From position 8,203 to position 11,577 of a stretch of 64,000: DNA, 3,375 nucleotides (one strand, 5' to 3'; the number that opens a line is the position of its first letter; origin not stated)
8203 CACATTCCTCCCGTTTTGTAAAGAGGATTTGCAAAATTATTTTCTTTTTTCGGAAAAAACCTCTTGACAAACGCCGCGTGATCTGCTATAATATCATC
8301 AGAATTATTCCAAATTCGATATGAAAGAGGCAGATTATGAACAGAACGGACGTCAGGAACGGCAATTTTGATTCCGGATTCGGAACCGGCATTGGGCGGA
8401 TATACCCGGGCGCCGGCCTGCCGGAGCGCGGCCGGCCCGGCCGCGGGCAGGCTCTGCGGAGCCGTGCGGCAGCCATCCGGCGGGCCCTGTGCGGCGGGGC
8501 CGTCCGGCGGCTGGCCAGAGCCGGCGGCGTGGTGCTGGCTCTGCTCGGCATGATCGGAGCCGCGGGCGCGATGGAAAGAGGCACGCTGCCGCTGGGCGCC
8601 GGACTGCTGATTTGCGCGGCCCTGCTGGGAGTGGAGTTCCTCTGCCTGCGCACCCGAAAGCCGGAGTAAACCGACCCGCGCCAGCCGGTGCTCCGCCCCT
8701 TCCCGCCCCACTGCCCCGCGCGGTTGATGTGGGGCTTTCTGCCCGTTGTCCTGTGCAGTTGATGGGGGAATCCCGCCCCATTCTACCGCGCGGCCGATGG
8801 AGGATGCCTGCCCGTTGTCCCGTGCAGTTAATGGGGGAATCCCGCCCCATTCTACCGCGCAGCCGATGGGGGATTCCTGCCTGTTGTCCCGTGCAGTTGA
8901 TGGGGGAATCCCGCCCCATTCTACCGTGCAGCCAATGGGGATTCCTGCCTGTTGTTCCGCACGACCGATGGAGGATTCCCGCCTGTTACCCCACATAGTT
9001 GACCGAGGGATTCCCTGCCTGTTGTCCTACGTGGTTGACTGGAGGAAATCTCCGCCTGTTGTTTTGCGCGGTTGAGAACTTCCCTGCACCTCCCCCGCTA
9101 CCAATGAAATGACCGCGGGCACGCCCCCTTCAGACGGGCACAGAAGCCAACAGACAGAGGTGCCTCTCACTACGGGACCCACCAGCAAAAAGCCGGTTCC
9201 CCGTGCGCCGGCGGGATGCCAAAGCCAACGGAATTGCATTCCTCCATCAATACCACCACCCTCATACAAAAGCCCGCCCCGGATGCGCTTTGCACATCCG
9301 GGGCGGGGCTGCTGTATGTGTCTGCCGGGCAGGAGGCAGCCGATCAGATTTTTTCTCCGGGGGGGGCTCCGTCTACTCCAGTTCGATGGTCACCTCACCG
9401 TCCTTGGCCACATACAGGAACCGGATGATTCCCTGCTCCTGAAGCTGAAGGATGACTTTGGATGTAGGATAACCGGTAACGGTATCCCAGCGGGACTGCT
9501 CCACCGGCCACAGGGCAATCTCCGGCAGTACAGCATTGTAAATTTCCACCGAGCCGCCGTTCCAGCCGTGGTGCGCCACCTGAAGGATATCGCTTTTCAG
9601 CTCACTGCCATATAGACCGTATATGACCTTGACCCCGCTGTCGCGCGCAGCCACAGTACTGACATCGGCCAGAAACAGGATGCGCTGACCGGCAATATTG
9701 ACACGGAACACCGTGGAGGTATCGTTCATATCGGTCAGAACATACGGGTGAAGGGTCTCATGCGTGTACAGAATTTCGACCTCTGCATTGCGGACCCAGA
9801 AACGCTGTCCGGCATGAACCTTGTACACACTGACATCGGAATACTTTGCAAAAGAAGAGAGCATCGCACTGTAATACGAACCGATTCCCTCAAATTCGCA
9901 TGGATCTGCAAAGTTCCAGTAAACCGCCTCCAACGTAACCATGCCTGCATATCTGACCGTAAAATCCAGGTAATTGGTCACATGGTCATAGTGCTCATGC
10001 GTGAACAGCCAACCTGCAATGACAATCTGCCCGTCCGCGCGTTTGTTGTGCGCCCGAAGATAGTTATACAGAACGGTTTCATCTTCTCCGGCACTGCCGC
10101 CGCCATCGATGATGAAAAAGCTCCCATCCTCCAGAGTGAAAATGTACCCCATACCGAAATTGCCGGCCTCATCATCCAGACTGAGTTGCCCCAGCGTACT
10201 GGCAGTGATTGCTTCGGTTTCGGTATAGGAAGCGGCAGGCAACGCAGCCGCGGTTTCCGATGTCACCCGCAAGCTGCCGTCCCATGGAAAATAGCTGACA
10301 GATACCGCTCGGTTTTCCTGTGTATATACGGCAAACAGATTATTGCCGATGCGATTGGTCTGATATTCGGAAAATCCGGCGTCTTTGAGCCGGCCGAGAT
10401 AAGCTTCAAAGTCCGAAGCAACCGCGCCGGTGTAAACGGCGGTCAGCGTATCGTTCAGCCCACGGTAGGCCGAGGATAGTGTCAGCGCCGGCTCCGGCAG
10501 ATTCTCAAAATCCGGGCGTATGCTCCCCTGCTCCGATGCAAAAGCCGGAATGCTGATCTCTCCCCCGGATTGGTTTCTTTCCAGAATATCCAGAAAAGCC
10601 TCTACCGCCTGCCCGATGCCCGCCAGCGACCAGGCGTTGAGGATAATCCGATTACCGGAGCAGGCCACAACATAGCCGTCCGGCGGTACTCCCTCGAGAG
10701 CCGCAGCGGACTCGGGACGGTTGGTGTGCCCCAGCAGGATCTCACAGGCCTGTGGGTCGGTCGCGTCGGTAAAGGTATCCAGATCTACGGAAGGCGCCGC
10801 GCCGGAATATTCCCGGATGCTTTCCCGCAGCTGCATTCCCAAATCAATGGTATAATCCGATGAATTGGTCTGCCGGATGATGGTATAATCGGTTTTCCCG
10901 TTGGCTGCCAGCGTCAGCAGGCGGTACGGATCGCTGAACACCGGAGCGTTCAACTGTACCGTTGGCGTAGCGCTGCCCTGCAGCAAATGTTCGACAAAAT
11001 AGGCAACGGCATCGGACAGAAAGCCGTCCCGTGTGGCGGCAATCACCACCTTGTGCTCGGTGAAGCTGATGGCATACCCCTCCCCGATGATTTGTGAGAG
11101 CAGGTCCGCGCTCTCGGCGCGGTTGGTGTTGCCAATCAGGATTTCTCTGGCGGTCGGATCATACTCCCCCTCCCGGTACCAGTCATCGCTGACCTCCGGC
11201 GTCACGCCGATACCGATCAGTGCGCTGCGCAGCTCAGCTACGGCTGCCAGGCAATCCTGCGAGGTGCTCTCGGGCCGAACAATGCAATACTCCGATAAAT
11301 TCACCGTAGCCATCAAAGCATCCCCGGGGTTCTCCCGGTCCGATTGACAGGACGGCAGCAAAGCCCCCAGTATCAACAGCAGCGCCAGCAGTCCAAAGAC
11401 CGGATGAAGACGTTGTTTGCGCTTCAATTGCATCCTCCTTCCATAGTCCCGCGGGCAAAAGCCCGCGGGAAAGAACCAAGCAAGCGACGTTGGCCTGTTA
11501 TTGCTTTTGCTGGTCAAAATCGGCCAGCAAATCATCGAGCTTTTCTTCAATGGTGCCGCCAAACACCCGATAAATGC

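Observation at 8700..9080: Intergenic tandem array with a 69-bp period (two ~35-bp half-units) and an embedded hairpin; not a CRISPR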

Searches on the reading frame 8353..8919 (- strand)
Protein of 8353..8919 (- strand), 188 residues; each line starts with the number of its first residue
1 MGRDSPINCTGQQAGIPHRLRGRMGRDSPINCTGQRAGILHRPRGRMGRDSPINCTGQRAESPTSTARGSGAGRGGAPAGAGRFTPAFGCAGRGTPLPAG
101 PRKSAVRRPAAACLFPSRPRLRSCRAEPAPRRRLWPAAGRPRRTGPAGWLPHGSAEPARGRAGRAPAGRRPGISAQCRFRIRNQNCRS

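Call 36: search_protein_families(library=pfam, proteins=[window:8353-8919:-], max_evalue=0.01)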
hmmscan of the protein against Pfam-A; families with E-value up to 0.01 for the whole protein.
window:8353-8919:- (188 aa): 0 families

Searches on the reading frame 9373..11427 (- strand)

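Call 36: search_protein_families(library=pfam, proteins=[window:9373-11427:-], max_evalue=0.01)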
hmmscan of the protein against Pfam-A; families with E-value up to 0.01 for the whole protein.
window:9373-11427:- (684 aa): 2 families
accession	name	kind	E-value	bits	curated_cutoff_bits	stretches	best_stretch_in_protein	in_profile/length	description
PF00753.33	Lactamase_B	-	0.00013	22.5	22.7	1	433-600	13-161/196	Metallo-beta-lactamase superfamily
PF12706.13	Lactamase_B_2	-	0.00028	21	27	1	469-593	30-147/200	Beta-lactamase superfamily domain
